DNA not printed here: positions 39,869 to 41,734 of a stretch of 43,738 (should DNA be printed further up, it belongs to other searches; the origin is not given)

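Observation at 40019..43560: Co-directional MazG-like / GIY-YIG-DUF2075 ATPase / TM0106 RecB-like nuclease string: candidate anti-phage defence module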

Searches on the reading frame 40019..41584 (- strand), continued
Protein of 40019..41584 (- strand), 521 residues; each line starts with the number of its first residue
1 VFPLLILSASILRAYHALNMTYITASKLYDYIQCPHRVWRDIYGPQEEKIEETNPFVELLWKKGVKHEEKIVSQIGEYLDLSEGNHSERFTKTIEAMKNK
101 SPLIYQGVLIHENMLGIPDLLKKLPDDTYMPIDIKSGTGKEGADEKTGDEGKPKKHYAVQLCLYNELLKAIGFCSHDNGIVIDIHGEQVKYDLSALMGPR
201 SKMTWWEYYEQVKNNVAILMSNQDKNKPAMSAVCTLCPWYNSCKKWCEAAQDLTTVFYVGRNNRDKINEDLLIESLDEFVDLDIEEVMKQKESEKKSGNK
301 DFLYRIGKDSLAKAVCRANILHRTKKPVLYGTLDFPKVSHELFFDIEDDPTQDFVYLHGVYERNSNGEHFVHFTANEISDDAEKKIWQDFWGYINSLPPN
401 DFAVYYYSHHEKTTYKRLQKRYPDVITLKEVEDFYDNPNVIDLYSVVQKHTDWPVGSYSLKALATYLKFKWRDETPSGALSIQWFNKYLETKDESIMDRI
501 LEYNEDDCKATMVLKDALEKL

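Call 62: predict_structure(alignment_id=A2)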
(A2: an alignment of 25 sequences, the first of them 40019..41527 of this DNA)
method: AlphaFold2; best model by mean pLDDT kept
length: 502 residues; sequences in the alignment: 25
mean_pLDDT: 87.6   pTM: 0.73
mean pLDDT of the five models: 87.6, 84.8, 84.2, 78.3, 74.9
residues with pLDDT >= 90: 272; 70-90: 187; 50-70: 35; < 50: 8
segments of 3 or more residues with pLDDT < 50: 125-130
pLDDT, mean of each block of 10 residues (from residue 1): 85 82 85 66 76 86 95 98 96 95 96 86 52 82 98 95 88 90 91 88 70 71 85 76 80 91 94 95 89 87 87 90 92 82 96 94 96 95 91 87 95 94 92 84 91 76 85 92 95 96 90
secondary structure, 60 per line:
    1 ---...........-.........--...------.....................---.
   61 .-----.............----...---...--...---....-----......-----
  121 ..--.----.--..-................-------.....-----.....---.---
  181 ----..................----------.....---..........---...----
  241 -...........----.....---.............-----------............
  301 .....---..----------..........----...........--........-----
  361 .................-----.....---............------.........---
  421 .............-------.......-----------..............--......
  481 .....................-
elements in order: H6-14 H16-24 H36-56 H67-79 E84-86 E90-92 E95-97 E101-104 E110-115 H136-151 E159-163 E169-173 H186-202 H213-217 H221-230 H242-252 H257-261 H265-277 H289-305 E321-330 E335-345 E348-355 H361-377 E383-387 H391-402 H409-417 E421-423 H424-431 H441-447 H459-472 H475-501

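Call 64: search_dna_similar(query=window:40019-41527:-, collection=plasmids, mode=protein, max_evalue=1e-20, max_rows=15)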
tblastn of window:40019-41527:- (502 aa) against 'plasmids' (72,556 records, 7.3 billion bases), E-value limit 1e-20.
Records with a match: 5; places in all: 5; records where one place covers at least 80% of the query: 5.
Best place of each record, by identity: <60% 5.
By first word of the organism name: Rhizobium 3; Phenylobacterium 1; Aminobacter 1.
By predicted mobility (MOB-suite, as given by PLSDB): conjugative 4; non-mobilizable 1.
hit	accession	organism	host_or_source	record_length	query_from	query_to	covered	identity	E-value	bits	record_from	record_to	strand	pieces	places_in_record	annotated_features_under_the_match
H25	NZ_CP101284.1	Phenylobacterium sp. LH3H17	-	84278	5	502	99%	25.9%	2e-30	133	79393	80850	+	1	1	TM0106 family RecB-like putative nuclease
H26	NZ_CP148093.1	Rhizobium sp. T1470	Medicago sativa,cell culture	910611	4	501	99%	25.0%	1e-24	115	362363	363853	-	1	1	TM0106 family RecB-like putative nuclease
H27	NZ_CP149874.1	Rhizobium sp. T1473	-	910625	4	501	99%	25.0%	1e-24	115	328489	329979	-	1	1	TM0106 family RecB-like putative nuclease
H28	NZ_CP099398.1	Rhizobium sp. Pop5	Phaseolus vulgaris,Cell culture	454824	1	499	99%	23.6%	7e-23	110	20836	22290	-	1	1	TM0106 family RecB-like putative nuclease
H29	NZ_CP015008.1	Aminobacter aminovorans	cell culture,soil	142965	2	497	99%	22.9%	4e-22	108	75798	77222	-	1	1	TM0106 family RecB-like putative nuclease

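Call 66: fold_search(model_id=the predicted structure, library=pdb)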
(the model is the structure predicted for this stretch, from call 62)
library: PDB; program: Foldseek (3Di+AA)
matches with E <= 10: 462; with E <= 0.001: 1
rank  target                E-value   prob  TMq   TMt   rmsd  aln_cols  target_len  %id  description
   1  4r5q                  6.5e-04  1.00  0.19  0.43   9.7       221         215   13  Crystal structure and nuclease activity of the CRISPR-associated Cas4 protein Pcal_0546 from Pyrobaculum calidifontis co (released 2014-09-17)
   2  4ic1_D                3.2e-03  0.96  0.18  0.37  12.3       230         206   13  Crystal structure of SSO0001 (released 2013-01-16)
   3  7b0h_E                1.2e-02  1.00  0.25  0.19   9.9       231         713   11  TgoT_6G12 Ternary complex (released 2021-01-13)
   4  6wyb_A                1.3e-02  1.00  0.27  0.19   5.3       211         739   14  RTX (Reverse Transcription Xenopolymerase) in complex with an RNA/DNA hybrid (released 2020-08-19)
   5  8h2f                  1.4e-02  0.97  0.19  0.47  11.7       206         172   14  Crystal structure of DnaQ domain in complex witn TMP of Streptococcus thermophilus strain DGCC 7710 (released 2023-09-13)
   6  6uj5_B                1.7e-02  0.98  0.13  0.17   8.1       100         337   16  Crystal structure of CAB1 Pantothenate Kinase from Saccharomyces cerevisiae (released 2020-10-07)
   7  8h18                  2.0e-02  0.54  0.14  0.28  10.3       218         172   11  Crystal structure of DnaQ domain of Streptococcus thermophilus strain DGCC 7710 (released 2023-09-13)
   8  6uj5_A                2.2e-02  0.97  0.13  0.18   7.9       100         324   16  Crystal structure of CAB1 Pantothenate Kinase from Saccharomyces cerevisiae (released 2020-10-07)
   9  7b0h_F                2.4e-02  0.99  0.25  0.17   9.4       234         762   11  TgoT_6G12 Ternary complex (released 2021-01-13)
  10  7k05_A                2.4e-02  0.97  0.23  0.49   6.2       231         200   12  Crystal structures and ribonuclease activity of the Flavivirus host factor ERI3 that is involved in viral RNA synthesi (released 2021-10-06)
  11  7lpz_A                2.4e-02  0.97  0.22  0.46   6.9       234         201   12  Crystal structures and ribonuclease activity of the Flavivirus host factor ERI3 that is involved in viral RNA synthesi (released 2022-02-16)
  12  7t1g_A                2.5e-02  0.97  0.13  0.17   8.1       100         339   16  Crystal structure of CAB1 Pantothenate Kinase from Saccharomyces cerevisiae in complex with compound YU385595 (released 2022-10-05)
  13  2jgu                  2.8e-02  0.99  0.27  0.20   5.9       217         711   16  crystal structure of DNA-directed DNA polymerase (released 2008-04-22)
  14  6rwl_C                2.8e-02  0.44  0.12  0.25  16.2       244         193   11  SIVrcm intasome (released 2020-02-05)
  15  7b0f_A                3.1e-02  0.99  0.26  0.19  10.0       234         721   12  TgoT_6G12 Binary complex (released 2020-12-30)
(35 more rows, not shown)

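Call 84: search_protein_families(library=pfam, alignment_id=A5, max_evalue=0.00001)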
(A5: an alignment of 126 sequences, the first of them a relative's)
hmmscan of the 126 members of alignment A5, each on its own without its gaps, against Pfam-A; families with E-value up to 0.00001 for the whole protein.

A. member 1, L081:3605-3904:+ (99 aa): 1 family
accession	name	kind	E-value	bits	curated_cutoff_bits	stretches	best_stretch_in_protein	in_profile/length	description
PF01541.30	GIY-YIG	-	6.3e-06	26.8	22.6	1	26-94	2-74/78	GIY-YIG catalytic domain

B. families by the number of members that match (of 126 scanned): 90 families (the first 25 are shown)
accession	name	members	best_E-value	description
PF02384.22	N6_Mtase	8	4e-102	N-6 DNA Methylase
PF07669.17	Eco57I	6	1.3e-42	Eco57I restriction-modification methylase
PF13604.12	AAA_30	5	3.7e-17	AAA domain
PF13245.12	AAA_19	5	5.7e-16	AAA domain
PF01555.25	N6_N4_Mtase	3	2.8e-51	DNA methylase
PF22837.1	M_Eco57I_C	3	4.8e-40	Type II methyltransferase M.Eco57I, C-terminal domain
PF04851.21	ResIII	3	3.6e-23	Type III restriction enzyme, res subunit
PF13087.12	AAA_12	3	1.5e-21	AAA domain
PF13086.12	AAA_11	3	7.5e-20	AAA domain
PF01396.24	Zn_ribbon_Top1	3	2.6e-12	Topoisomerase DNA binding C4 zinc finger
PF12728.13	HTH_17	3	2.8e-08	Helix-turn-helix domain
PF11867.13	T1RH-like_C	2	3.1e-76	Type I restriction enzyme HindI endonuclease subunit-like, C-terminal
PF00145.23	DNA_methylase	2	9.3e-75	C-5 cytosine-specific DNA methylase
PF20603.3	Bact_hydrolase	2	1.7e-61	Bacterial hydrolase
PF12358.13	DUF3644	2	1.4e-54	Domain of unknown function (DUF3644)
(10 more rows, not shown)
